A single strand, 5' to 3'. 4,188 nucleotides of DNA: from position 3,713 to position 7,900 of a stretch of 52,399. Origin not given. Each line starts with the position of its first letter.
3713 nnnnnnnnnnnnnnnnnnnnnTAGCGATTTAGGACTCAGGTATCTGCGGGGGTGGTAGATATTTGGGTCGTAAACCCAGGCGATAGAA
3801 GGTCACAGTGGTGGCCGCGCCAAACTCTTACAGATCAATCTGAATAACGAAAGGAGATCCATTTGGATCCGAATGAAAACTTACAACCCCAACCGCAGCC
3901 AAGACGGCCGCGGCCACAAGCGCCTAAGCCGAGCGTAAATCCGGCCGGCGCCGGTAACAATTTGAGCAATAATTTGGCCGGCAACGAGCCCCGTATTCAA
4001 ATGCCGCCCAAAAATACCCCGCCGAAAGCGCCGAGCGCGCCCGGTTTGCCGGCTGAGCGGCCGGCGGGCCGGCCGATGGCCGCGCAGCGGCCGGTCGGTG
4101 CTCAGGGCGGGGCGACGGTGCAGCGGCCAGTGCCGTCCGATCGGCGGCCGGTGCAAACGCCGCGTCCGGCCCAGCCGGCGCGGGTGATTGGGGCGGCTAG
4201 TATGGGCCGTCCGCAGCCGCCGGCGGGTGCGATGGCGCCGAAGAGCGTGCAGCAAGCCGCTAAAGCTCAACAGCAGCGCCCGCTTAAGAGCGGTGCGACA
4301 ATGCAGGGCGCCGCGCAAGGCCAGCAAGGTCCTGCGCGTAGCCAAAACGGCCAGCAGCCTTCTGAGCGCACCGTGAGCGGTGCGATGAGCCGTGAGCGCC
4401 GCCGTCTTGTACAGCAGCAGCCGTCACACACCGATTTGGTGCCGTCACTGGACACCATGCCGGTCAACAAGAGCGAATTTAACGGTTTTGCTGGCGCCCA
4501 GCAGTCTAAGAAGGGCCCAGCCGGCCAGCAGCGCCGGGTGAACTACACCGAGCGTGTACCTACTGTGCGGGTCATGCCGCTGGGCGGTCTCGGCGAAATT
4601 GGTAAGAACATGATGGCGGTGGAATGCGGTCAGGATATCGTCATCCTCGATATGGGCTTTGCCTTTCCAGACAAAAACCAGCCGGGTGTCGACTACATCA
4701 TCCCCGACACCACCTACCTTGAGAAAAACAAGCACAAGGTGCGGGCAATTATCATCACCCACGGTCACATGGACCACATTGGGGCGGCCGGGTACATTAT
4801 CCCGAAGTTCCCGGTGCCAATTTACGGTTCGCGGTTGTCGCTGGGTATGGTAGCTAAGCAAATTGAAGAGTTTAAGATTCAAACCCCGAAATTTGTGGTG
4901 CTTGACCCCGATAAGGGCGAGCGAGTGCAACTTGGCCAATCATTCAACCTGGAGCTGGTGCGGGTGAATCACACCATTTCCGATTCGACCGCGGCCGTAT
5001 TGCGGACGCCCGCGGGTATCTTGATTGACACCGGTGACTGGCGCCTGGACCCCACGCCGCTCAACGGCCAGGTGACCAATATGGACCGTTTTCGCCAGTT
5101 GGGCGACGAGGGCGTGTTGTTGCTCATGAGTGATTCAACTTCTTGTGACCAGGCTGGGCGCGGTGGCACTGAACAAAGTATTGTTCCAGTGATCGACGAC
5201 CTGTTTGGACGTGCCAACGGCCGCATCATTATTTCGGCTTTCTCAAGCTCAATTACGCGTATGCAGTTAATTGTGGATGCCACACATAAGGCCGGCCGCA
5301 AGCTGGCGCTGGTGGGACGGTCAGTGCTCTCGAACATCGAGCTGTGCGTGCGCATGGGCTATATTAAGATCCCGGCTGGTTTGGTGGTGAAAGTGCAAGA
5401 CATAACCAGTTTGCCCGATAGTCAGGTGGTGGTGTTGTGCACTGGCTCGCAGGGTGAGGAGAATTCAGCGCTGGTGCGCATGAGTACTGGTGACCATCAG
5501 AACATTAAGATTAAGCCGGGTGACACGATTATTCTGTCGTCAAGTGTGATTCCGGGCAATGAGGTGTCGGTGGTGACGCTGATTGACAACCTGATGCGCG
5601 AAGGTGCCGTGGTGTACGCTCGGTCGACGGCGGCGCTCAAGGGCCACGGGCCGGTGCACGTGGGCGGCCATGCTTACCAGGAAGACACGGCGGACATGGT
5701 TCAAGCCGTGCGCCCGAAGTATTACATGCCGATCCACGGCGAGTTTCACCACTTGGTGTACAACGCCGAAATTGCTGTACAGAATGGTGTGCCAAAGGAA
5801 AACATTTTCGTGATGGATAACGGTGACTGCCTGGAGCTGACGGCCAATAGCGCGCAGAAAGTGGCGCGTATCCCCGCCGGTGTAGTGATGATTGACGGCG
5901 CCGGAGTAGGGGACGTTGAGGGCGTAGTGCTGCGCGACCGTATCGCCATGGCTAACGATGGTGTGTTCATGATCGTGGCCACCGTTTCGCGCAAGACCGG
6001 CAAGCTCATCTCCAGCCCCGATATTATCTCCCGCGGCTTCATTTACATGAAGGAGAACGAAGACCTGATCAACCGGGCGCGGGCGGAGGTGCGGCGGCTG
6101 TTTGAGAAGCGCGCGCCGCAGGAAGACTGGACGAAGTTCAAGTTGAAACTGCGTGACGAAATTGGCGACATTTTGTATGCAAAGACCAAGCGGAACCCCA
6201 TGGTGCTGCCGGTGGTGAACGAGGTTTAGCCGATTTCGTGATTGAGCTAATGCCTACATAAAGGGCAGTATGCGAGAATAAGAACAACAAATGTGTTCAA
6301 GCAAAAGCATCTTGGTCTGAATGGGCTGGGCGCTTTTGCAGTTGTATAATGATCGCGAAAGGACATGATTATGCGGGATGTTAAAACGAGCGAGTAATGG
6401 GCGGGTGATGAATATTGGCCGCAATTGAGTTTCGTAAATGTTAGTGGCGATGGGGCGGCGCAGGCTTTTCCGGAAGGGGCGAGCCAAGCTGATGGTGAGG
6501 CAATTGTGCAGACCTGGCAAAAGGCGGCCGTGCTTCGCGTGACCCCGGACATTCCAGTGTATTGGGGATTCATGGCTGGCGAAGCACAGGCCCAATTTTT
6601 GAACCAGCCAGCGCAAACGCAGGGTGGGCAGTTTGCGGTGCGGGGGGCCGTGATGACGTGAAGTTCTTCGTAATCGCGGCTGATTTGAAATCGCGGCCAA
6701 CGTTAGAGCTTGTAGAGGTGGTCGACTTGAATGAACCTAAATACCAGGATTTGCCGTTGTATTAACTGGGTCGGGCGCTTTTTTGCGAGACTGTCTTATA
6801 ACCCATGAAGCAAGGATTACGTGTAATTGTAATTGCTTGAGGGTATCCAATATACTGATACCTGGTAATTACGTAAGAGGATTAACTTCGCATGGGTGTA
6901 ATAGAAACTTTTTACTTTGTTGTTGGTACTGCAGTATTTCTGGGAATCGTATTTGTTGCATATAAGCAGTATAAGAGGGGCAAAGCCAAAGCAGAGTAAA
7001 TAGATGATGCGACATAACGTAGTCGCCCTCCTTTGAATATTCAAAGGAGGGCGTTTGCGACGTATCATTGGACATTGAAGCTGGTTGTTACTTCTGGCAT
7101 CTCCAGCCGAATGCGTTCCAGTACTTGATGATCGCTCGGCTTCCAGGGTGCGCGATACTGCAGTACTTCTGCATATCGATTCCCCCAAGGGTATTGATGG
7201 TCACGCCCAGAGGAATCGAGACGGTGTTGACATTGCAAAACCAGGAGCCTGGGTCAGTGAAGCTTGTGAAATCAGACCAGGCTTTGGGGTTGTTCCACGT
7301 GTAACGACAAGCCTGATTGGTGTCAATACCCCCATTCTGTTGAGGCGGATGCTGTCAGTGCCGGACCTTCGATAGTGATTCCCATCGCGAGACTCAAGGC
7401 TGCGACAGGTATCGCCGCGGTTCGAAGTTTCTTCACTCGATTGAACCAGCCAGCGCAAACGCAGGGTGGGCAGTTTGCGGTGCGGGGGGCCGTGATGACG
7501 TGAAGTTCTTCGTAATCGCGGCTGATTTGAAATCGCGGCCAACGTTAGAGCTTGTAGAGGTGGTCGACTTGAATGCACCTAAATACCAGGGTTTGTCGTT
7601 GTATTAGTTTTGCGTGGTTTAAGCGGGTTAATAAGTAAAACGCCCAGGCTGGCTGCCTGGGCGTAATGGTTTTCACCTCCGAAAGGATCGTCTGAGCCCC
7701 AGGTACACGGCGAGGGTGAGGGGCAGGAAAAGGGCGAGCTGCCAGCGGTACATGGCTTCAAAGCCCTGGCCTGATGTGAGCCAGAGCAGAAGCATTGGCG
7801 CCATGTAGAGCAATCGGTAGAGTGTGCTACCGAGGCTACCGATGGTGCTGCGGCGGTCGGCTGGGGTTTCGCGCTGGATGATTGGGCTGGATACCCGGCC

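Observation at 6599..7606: Lower-GC mini-cassette bracketed by 166-bp direct repeats, carrying a convergent membrane-peptide / secreted 4-Cys protein pair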

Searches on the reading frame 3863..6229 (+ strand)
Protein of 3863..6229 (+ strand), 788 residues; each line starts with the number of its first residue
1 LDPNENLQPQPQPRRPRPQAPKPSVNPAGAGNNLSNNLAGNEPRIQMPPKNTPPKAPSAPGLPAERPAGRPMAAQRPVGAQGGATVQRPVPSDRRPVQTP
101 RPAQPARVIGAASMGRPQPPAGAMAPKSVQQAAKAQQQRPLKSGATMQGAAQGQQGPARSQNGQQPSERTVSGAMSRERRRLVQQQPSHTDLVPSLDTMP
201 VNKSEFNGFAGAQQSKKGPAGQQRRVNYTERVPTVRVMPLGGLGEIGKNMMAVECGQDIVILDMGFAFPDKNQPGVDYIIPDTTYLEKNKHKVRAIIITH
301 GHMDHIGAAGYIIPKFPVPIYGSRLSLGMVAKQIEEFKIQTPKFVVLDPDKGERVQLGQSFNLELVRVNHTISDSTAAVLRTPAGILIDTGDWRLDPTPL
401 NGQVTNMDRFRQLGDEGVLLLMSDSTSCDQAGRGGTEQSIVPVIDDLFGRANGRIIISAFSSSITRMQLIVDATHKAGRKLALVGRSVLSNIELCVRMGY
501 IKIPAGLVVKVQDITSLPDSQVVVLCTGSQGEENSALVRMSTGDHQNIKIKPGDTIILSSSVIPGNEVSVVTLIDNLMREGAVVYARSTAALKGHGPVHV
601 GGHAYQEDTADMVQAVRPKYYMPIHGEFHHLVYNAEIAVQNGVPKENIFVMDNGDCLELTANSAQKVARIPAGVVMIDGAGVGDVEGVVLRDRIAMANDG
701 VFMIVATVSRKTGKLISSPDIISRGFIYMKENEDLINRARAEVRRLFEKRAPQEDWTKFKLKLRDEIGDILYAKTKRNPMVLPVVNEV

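Call 10: search_protein_families(library=pfam, max_evalue=1, proteins=[window:3863-6229:+])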
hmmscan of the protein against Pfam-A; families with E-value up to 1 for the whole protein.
window:3863-6229:+ (788 aa): 7 families
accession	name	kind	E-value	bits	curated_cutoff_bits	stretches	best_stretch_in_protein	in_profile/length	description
PF22505.1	RNase_J_b_CASP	-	7e-45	152.3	27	1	452-577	1-126/126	Ribonuclease J, beta-CASP domain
PF17770.6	RNase_J_C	-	1.4e-28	100.3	23.8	1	689-788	1-102/102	Ribonuclease J C-terminal domain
PF00753.33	Lactamase_B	-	5.4e-10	40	22.7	1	286-350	37-106/196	Metallo-beta-lactamase superfamily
PF12706.13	Lactamase_B_2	-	8.7e-07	29.2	27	1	288-389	26-131/200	Beta-lactamase superfamily domain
PF07521.17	RMMBL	-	8.2e-06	26.2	21.6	1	600-642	14-57/63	Zn-dependent metallo-hydrolase RNA specificity domain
PF13483.12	Lactamase_B_3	-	0.046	14.1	24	0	276-308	21-52/160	Beta-lactamase superfamily domain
PF01176.25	eIF-1a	-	0.097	12.8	30.2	1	515-559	9-50/64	Translation initiation factor 1A / IF-1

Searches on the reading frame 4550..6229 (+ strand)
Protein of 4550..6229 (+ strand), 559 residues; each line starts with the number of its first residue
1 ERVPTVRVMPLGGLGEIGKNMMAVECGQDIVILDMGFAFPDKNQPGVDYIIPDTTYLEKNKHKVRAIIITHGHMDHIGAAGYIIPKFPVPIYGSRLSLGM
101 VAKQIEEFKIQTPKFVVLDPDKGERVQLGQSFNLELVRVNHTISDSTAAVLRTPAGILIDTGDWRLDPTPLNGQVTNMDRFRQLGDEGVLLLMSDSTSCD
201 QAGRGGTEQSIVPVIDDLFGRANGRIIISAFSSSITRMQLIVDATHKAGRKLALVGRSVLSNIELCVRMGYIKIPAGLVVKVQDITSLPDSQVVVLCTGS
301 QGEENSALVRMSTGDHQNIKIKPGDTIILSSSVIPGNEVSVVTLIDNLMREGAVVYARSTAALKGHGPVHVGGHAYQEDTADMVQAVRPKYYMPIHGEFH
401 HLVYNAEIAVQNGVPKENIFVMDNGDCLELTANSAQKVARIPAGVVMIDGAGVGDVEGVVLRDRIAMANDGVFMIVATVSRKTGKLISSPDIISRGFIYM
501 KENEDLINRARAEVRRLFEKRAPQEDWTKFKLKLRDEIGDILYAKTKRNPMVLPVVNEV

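Call 13: find_related_loci(query=window:4550-6229:+, collection=genome_contigs, flank=6000)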
Query window:4550-6229:+ (559 aa) in genome_contigs; peptide patterns used: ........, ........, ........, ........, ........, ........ (x = any residue, [..] = any of these).
599 stretches matched a pattern (row limit reached: there are more); 40 encode a relative of the query (tblastn E <= 1e-3); 40 distinct loci.
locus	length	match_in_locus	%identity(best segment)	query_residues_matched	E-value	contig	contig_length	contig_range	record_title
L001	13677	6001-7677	87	1-559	0e+0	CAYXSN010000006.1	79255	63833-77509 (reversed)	MAG TPA_asm: uncultured Candidatus Saccharimonadales bacterium isolate SRP133034_co1_262 genome assembly, contig: NODE_1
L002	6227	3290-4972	76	3-559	0e+0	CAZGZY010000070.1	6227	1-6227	MAG TPA_asm: uncultured Candidatus Saccharimonadales bacterium isolate SRP200132_co1_597 genome assembly, contig: NODE_2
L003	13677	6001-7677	78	2-559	0e+0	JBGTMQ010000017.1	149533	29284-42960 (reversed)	MAG: Candidatus Saccharimonadia bacterium isolate JTS-RE368 k141_5953819, whole genome shotgun sequence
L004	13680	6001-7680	76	2-559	0e+0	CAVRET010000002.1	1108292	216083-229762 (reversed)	MAG: uncultured bacterium isolate MFD04463.bin.1.58 genome assembly, contig: contig_10051, whole genome shotgun sequence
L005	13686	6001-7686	76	2-559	0e+0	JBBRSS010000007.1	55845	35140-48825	MAG: Candidatus Saccharimonadia bacterium isolate La2_metabat2.113 La2_metabat2.113_K_2630049L55845_cov_28.0147, whole g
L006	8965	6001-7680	74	2-559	0e+0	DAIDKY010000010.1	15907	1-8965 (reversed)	MAG TPA_asm: bacterium isolate clean414 NODE_10_length_15907_cov_3.022047, whole genome shotgun sequence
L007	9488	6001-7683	74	3-559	0e+0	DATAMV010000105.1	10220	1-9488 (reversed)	MAG TPA_asm: Candidatus Saccharimonadia bacterium isolate SMAG_U7000 k141_593205, whole genome shotgun sequence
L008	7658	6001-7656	72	4-551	0e+0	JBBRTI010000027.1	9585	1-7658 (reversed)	MAG: Candidatus Saccharimonadia bacterium isolate La2_metabat2.203 La2_metabat2.203_K_3050627L9585_cov_15.0002, whole ge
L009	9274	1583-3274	73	2-559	0e+0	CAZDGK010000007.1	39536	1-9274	MAG TPA_asm: uncultured Candidatus Saccharimonadales bacterium isolate SRP200132_co1_505 genome assembly, contig: NODE_1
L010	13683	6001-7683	66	2-559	0e+0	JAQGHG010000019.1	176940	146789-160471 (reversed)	MAG: Patescibacteria group bacterium isolate RYN_427 scaffold_1997864, whole genome shotgun sequence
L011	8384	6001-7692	65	2-559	0e+0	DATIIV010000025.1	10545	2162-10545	MAG TPA_asm: Candidatus Saccharimonadia bacterium isolate SMAG_U15674 k141_186786, whole genome shotgun sequence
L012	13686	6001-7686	64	4-559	0e+0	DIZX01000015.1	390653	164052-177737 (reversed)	MAG TPA_asm: Patescibacteria group bacterium UBA6017 UBA6017_contig_72, whole genome shotgun sequence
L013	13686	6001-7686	64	4-559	0e+0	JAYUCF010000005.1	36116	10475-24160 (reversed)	MAG: bacterium isolate GFS_6887 GFS_6887_4, whole genome shotgun sequence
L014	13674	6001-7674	63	4-559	0e+0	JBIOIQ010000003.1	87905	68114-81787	MAG: Candidatus Saccharimonadia bacterium isolate GcC11-16 k141_885000_length_87905_cov_33.0000, whole genome shotgun se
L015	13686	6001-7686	74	2-559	0e+0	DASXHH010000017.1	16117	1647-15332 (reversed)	MAG TPA_asm: Candidatus Saccharimonadia bacterium isolate SMAG_U5188 k141_3404721, whole genome shotgun sequence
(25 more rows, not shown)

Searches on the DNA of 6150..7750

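Call 27: search_rna_families(source=window, start=6150, end=7750, threshold=evalue, max_evalue=5)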
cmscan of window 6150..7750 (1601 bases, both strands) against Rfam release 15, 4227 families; matches with E-value up to 5: 2.
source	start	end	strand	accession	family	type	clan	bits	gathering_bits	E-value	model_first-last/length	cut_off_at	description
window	6652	6682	+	RF03139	S4-Bacteroidia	Cis-reg; leader;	CL00119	19.6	34.7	0.33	1-34/34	no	S4-Bacteroidia ribosomal protein leader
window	7494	7524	+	RF03139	S4-Bacteroidia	Cis-reg; leader;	CL00119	19.6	34.7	0.33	1-34/34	no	S4-Bacteroidia ribosomal protein leader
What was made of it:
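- Tried and rejected: There is no Rfam hit above threshold; two identical sub-threshold S4-leader hits (E = 0.33) are chance (call 27).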

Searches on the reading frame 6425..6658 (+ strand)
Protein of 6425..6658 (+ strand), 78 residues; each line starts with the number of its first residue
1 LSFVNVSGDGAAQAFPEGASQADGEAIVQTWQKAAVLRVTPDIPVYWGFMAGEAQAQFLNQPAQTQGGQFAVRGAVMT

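Call 10: search_protein_families(library=pfam, max_evalue=1, proteins=[window:6425-6658:+])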
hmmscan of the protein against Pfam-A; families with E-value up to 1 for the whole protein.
seq(78 aa): 0 families

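Call 11: search_protein_families(library=ncbifam, max_evalue=1, proteins=[window:6425-6658:+])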
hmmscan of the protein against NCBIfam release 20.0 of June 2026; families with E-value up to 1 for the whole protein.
seq(78 aa): 0 families

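Call 59: search_protein_families(library=padloc, max_evalue=0.01, proteins=[window:6425-6658:+])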
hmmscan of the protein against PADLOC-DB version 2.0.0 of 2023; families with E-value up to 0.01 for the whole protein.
seq(78 aa): 0 families

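Call 60: search_protein_families(library=phrogs, max_evalue=0.01, proteins=[window:6425-6658:+])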
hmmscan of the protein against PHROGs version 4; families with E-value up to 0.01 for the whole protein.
seq(78 aa): 0 families

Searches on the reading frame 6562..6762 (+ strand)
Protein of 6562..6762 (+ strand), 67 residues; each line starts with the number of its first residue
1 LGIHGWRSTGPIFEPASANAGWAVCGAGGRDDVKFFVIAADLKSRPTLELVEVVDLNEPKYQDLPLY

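Call 10: search_protein_families(library=pfam, max_evalue=1, proteins=[window:6562-6762:+])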
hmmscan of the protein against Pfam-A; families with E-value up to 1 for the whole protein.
seq(67 aa): 0 families

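Call 11: search_protein_families(library=ncbifam, max_evalue=1, proteins=[window:6562-6762:+])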
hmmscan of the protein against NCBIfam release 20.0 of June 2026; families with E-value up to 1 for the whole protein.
seq(67 aa): 1 family
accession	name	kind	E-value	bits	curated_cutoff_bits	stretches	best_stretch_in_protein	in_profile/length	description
NF038081.1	BN159_2729_fam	subfamily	0.083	12.6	80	1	6-43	132-170/242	BN159_2729 family protein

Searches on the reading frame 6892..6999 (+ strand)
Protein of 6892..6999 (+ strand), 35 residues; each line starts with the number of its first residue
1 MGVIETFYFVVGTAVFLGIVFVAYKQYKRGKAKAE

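Call 10: search_protein_families(library=pfam, max_evalue=1, proteins=[window:6892-6996:+])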
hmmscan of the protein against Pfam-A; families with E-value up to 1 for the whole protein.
seq(35 aa): 6 families
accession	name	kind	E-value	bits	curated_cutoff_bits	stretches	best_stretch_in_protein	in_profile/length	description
PF02529.20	PetG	-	0.00056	20.1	23.7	1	17-31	19-33/36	Cytochrome B6-F complex subunit 5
PF01036.24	Bac_rhodopsin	-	0.017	15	24.6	1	5-32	127-154/224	Bacteriorhodopsin-like protein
PF04588.18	HIG_1_N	-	0.018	15.6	22.4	1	7-32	3-28/52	Hypoxia induced protein conserved region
PF20619.3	DUF6804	-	0.021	15.5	27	1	6-31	23-48/91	Family of unknown function (DUF6804)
PF18422.6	TNFR_16_TM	-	0.11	13.2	25.6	1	7-31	9-34/38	Tumor necrosis factor receptor member 16 trans-membrane domain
PF12669.12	FeoB_associated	-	0.14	12.9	27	1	9-32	3-26/44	FeoB-associated Cys-rich membrane protein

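Call 11: search_protein_families(library=ncbifam, max_evalue=1, proteins=[window:6892-6996:+])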
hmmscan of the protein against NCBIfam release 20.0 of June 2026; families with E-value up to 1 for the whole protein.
seq(35 aa): 1 family
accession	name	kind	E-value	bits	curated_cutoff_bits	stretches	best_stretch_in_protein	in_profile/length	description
NF001907.1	PRK00665.1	equivalog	0.22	11.7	60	1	17-29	19-31/31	cytochrome b6-f complex subunit V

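Call 22: find_encoding_contigs(protein=window:6892-6999:+, flank=6000, max_places=10)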
Protein window:6892-6999:+ (35 aa): no gene with exactly this product is on record in the collection.

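Call 59: search_protein_families(library=padloc, max_evalue=0.01, proteins=[window:6892-6996:+])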
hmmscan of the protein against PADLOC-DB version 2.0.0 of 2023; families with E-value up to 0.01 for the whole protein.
seq(35 aa): 0 families

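Call 60: search_protein_families(library=phrogs, max_evalue=0.01, proteins=[window:6892-6996:+])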
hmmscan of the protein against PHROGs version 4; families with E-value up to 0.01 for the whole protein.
seq(35 aa): 0 families
